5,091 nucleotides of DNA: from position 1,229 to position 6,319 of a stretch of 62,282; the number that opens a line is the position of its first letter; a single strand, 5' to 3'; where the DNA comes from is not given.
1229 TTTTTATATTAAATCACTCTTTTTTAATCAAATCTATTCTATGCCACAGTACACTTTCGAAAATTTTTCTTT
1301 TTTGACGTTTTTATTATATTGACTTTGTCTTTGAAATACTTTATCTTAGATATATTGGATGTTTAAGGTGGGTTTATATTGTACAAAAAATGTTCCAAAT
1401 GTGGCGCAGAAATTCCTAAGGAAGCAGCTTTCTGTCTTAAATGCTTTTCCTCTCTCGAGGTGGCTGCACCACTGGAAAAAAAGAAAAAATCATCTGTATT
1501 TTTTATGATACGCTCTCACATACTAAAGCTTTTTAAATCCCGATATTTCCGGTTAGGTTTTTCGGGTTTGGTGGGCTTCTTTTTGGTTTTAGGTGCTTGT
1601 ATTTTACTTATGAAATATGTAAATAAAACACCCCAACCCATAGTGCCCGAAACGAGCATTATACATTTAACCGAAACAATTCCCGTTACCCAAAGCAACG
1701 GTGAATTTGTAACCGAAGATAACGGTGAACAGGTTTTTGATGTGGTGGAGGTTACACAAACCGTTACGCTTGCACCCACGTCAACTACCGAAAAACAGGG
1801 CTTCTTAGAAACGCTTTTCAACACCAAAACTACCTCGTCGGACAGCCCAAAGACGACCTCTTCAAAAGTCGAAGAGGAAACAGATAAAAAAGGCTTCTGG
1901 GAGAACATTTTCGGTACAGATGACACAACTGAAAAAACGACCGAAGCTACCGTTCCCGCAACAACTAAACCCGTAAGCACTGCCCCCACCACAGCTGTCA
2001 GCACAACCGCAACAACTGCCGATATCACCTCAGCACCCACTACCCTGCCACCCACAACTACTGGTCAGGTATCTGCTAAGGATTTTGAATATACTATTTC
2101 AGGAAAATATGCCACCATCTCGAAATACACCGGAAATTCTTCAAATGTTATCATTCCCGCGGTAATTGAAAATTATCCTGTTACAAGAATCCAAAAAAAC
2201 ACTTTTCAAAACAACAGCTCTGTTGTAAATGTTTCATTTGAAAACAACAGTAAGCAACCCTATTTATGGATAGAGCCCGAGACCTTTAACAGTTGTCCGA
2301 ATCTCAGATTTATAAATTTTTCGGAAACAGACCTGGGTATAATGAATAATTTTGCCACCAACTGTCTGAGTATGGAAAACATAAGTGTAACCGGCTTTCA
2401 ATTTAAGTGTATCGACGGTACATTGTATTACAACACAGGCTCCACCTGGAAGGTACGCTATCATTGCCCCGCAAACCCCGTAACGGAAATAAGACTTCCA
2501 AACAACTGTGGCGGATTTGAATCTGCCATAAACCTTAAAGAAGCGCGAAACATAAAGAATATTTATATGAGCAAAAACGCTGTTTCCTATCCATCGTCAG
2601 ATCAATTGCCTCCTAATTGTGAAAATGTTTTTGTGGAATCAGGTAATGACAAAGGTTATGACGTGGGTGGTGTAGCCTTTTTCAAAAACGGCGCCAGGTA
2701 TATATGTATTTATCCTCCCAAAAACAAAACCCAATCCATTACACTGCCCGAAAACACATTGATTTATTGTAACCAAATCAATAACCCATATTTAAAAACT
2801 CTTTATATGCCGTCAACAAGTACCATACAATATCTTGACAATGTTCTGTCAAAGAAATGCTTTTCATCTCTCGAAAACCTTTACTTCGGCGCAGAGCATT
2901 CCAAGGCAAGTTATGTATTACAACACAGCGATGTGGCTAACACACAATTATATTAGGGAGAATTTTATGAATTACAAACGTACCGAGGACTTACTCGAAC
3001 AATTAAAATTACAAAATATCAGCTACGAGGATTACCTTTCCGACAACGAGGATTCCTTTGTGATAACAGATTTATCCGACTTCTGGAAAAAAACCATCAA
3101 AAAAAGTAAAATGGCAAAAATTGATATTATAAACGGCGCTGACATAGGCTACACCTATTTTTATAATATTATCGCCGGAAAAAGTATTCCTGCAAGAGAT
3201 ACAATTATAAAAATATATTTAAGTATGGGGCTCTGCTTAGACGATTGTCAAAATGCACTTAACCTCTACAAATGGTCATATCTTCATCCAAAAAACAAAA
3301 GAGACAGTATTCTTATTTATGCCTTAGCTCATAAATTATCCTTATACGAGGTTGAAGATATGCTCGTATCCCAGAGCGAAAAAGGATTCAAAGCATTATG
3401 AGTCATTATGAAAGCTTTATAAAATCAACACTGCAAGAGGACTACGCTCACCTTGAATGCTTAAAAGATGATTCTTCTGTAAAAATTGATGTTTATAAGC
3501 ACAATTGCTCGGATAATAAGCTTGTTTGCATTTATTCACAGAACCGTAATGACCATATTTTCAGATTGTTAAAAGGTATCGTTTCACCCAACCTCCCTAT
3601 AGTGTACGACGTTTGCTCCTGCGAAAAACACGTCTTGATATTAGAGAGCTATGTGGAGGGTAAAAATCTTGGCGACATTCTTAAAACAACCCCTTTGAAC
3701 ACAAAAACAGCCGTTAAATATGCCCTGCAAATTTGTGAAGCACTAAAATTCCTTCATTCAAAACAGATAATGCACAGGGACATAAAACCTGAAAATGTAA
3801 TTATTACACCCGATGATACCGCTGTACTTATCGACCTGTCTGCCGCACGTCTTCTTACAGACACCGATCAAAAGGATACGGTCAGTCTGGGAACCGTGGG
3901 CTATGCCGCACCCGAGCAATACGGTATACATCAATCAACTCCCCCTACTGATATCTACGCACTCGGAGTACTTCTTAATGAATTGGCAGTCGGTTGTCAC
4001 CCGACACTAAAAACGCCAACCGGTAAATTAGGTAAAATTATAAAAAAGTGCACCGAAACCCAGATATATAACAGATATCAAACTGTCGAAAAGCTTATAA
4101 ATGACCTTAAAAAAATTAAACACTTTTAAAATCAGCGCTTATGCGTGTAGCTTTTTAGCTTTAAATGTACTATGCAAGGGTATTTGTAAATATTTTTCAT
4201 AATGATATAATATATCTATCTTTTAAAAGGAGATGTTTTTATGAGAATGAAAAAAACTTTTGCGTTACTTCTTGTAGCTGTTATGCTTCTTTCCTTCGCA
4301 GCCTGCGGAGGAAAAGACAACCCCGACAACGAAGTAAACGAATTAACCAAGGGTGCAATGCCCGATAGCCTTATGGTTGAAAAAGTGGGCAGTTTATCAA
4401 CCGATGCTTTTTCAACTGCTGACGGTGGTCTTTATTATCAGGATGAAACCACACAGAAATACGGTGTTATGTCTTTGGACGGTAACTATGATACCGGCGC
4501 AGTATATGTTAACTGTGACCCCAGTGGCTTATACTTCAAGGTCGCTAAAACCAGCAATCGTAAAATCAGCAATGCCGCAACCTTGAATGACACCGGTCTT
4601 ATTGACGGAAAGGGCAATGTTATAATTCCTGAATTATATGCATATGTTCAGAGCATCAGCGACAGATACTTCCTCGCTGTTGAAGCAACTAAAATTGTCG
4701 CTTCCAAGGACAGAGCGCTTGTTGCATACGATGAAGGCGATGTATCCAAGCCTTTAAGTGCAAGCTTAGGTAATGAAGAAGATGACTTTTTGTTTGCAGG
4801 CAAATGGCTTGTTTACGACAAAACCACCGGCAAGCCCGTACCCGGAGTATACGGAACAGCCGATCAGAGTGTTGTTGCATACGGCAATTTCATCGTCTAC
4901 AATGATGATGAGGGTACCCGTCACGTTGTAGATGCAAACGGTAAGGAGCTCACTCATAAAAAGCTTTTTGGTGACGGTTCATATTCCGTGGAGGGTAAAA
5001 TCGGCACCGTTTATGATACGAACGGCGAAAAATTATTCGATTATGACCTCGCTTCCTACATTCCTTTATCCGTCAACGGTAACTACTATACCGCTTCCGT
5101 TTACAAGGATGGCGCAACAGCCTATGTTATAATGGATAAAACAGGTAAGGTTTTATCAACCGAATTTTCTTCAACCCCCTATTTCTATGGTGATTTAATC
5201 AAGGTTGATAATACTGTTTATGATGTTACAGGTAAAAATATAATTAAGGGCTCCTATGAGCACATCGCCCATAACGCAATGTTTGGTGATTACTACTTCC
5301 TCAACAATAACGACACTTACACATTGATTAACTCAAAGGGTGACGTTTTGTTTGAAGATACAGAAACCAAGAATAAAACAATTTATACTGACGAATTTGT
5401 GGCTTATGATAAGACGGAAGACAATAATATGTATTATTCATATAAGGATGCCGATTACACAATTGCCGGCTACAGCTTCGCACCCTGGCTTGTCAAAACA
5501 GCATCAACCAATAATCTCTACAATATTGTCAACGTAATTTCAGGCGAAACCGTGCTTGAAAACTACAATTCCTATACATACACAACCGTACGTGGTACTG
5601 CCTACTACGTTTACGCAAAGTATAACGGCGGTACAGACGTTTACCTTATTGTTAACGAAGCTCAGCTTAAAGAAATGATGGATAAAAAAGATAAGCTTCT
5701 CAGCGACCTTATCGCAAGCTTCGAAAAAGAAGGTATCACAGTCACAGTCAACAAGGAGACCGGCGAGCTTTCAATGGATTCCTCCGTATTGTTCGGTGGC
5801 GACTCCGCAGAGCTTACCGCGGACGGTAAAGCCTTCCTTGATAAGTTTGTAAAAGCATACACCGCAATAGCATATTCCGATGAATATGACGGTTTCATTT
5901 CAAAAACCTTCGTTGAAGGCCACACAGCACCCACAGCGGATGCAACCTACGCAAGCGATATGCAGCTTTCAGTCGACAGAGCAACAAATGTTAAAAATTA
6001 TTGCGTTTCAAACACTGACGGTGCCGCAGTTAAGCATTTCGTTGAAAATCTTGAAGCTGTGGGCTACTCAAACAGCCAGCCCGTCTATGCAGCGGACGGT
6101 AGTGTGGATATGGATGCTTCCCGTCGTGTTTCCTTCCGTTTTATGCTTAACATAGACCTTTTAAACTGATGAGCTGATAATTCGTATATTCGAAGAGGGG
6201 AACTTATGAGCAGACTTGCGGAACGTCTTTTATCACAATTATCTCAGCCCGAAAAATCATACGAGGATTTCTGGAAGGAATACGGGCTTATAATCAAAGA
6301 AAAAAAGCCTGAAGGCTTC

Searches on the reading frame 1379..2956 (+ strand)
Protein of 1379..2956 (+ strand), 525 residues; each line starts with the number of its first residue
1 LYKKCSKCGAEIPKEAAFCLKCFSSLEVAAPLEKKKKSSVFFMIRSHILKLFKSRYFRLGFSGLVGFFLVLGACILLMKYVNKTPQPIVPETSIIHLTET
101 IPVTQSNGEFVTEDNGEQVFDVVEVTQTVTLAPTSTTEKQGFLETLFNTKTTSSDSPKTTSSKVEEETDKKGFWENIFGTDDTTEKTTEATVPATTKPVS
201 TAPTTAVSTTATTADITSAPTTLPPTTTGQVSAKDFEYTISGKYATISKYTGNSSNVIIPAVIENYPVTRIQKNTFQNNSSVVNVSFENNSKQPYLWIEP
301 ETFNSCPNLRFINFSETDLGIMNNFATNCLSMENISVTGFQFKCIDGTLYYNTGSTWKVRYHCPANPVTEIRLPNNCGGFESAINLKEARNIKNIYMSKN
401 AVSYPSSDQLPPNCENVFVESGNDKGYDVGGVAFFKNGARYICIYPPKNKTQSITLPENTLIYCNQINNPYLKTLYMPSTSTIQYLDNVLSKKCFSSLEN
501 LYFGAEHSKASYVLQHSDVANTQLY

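Call 58: search_protein_families(library=pfam, proteins=[window:1379-2956:+], max_evalue=0.001)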
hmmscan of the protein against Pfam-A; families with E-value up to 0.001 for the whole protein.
window:1379-2956:+ (525 aa): 2 families
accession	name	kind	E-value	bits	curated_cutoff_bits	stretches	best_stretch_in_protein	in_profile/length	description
PF13240.11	Zn_Ribbon_1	-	4.2e-05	23.6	25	1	4-22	1-19/23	zinc-ribbon domain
PF12773.13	DZR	-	0.00019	22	27.3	1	5-27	1-23/45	Double zinc ribbon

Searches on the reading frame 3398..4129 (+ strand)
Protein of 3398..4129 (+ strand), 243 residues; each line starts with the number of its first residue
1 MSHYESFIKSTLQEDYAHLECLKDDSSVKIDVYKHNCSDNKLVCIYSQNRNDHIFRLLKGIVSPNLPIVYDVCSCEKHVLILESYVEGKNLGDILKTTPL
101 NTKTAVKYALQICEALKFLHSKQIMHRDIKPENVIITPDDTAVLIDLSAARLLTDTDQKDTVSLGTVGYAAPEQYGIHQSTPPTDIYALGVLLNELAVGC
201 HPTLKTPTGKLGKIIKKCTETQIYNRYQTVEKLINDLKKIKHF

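Call 58: search_protein_families(library=pfam, proteins=[window:3398-4129:+], max_evalue=0.001)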
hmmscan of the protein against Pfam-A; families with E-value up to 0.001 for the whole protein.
window:3398-4129:+ (243 aa): 5 families
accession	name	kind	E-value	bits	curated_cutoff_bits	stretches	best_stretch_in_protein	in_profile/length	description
PF00069.31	Pkinase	-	3.2e-31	109.1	31.7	1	57-217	51-212/263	Protein kinase domain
PF07714.23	PK_Tyr_Ser-Thr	-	7.4e-23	81.6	23.1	1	56-216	53-218/258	Protein tyrosine and serine/threonine kinase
PF17667.7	Pkinase_fungal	-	3.9e-06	26.3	24.1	1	114-171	297-361/387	Fungal protein kinase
PF03109.22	ABC1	-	0.00014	21.5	22.9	1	65-162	131-226/244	ABC1 atypical kinase-like domain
PF01163.29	RIO1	-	0.00022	21.4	22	1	71-149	74-150/187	RIO domain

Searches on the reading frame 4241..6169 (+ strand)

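Call 21: search_protein_families(library=ncbifam, proteins=[window:4241-6169:+], max_evalue=0.00001)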
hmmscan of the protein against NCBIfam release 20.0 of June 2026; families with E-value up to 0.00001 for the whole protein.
window:4241-6169:+ (642 aa): 7 families
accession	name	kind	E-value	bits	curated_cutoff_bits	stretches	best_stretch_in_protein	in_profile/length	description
NF041787.1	anti-phage_ZorB2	equivalog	2.1e-14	54.2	400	1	502-640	58-202/210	type II Zorya anti-phage system protein ZorB2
NF053611.1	YiaD_Gzip_OmpA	equivalog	1.3e-11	44.7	175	1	478-631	69-203/206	YiaD family glycine zipper/OmpA-like lipoprotein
NF006541.1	PRK09038.1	equivalog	1.1e-08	35.1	283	1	472-632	102-246/253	flagellar motor protein MotD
NF006543.0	PRK09039.1-2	equivalog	2.7e-08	34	305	1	512-634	230-347/350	peptidoglycan -binding protein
NF005382.1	PRK06925.1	equivalog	7.9e-08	32.8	264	1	476-631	73-220/225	flagellar motor protein MotS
NF053585.1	OMP_LP_YfiB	equivalog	9.3e-08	32.1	128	1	483-631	27-157/163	outer membrane lipoprotein YfiB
TIGR03350.1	type_VI_ompA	equivalog_domain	7e-06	26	139.8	0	490-631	6-134/137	type VI secretion system protein TssL, long form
